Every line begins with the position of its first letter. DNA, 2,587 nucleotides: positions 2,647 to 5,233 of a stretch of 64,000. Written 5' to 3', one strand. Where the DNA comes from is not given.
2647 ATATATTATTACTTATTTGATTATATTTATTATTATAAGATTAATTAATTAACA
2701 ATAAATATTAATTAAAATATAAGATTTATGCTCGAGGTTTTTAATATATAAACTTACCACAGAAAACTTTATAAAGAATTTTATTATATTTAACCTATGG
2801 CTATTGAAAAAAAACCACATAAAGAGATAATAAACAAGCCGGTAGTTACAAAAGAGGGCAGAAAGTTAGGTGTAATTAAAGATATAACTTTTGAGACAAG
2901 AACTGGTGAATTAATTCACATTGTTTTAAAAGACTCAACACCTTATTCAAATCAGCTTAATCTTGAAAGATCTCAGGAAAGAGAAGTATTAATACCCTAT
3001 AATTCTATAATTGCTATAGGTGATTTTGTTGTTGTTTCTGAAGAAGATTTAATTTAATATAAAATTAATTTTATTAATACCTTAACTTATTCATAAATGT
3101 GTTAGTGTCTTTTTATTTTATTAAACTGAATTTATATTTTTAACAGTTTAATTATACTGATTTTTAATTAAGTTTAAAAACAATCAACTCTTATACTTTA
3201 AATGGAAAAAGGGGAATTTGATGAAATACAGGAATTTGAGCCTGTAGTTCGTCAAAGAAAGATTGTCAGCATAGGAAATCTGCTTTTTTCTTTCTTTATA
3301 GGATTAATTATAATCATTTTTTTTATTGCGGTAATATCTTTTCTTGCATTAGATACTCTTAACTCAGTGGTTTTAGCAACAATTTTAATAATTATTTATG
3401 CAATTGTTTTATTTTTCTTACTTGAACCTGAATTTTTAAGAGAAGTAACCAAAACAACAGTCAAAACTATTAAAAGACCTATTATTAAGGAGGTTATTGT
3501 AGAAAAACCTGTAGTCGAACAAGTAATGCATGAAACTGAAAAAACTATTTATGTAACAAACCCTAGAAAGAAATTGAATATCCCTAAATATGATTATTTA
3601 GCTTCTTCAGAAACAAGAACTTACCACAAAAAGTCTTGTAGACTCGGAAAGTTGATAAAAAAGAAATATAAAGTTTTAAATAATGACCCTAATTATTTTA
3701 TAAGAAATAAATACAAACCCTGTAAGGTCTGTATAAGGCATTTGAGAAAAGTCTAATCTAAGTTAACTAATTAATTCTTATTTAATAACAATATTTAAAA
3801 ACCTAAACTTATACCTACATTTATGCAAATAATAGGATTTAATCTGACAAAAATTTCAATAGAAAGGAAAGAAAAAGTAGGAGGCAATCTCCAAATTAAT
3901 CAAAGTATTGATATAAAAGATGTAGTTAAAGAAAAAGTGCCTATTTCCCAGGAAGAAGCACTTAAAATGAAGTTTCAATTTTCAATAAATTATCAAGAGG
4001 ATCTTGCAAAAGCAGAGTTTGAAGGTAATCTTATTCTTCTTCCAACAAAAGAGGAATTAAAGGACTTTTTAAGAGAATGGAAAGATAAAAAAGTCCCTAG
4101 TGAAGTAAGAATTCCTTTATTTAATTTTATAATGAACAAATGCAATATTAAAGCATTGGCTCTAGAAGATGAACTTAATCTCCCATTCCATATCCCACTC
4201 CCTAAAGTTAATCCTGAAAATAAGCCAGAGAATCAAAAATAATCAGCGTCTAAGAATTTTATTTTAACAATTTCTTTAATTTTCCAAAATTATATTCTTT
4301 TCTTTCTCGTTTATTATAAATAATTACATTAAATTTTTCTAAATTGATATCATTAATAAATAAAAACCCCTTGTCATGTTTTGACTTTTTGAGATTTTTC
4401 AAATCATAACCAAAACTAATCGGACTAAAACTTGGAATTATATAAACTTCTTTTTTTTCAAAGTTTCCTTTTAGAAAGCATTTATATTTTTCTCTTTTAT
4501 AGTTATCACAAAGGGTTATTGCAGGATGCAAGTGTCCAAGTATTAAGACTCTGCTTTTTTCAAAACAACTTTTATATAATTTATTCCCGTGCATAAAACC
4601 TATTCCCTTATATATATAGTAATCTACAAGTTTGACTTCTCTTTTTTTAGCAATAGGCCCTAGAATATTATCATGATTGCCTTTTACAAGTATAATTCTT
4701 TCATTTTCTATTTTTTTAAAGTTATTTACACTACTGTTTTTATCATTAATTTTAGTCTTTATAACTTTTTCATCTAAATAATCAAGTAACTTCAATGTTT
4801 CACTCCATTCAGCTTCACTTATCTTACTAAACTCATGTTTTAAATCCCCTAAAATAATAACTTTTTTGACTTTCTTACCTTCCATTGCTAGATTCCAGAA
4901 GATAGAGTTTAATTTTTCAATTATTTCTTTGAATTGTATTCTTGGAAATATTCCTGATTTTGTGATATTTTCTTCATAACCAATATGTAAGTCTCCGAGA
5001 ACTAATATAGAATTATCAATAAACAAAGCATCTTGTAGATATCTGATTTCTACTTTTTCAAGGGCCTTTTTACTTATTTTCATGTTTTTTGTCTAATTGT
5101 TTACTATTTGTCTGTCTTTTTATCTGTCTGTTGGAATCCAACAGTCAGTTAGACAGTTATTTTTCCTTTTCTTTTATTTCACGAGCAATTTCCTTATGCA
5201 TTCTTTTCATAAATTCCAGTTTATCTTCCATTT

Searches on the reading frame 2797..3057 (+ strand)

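Call 89: search_protein_families(library=pfam, proteins=[window:2797-3057:+], max_evalue=0.001)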
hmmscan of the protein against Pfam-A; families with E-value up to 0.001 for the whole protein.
window:2797-3057:+ (86 aa): 1 family
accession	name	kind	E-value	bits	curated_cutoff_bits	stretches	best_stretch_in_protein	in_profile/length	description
PF05239.21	PRC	-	4.1e-13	49.6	21.2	1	9-81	7-72/78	PRC-barrel domain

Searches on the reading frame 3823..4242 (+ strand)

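Call 9: search_protein_families(library=pfam, proteins=[window:3823-4242:+], max_evalue=0.1)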
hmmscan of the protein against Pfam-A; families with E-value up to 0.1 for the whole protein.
window:3823-4242:+ (139 aa): 1 family
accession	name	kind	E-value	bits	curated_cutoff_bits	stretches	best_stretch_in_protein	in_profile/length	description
PF10595.14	FAM161A_B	-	0.019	14.4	29.9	1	76-108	38-70/364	Protein FAM161A/B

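Call 62: search_protein_families(library=ncbifam, proteins=[window:3823-4242:+], max_evalue=0.01)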
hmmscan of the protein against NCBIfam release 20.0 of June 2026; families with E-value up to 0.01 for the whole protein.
window:3823-4242:+ (139 aa): 0 families

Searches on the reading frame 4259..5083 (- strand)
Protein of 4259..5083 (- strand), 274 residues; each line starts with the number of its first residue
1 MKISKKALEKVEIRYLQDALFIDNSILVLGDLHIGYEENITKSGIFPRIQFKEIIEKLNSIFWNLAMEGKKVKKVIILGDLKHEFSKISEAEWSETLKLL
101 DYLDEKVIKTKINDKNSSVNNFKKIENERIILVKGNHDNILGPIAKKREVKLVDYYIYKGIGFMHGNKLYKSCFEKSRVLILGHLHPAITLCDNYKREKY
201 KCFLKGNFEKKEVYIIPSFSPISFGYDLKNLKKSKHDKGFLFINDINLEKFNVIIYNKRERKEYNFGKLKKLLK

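Call 9: search_protein_families(library=pfam, proteins=[window:4259-5083:-], max_evalue=0.1)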
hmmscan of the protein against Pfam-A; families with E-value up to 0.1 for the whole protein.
window:4259-5083:- (274 aa): 3 families
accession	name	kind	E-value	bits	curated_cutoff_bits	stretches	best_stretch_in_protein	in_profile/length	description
PF00149.33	Metallophos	-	2.5e-08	35.1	21.5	1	26-223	3-159/191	Calcineurin-like phosphoesterase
PF12850.12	Metallophos_2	-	0.0041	17.6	27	1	117-188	40-119/154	Calcineurin-like phosphoesterase superfamily domain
PF24850.1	CC_BshC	-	0.015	15.6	27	1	51-128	46-114/159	Bacillithiol biosynthesis BshC, C-terminal coiled-coil domain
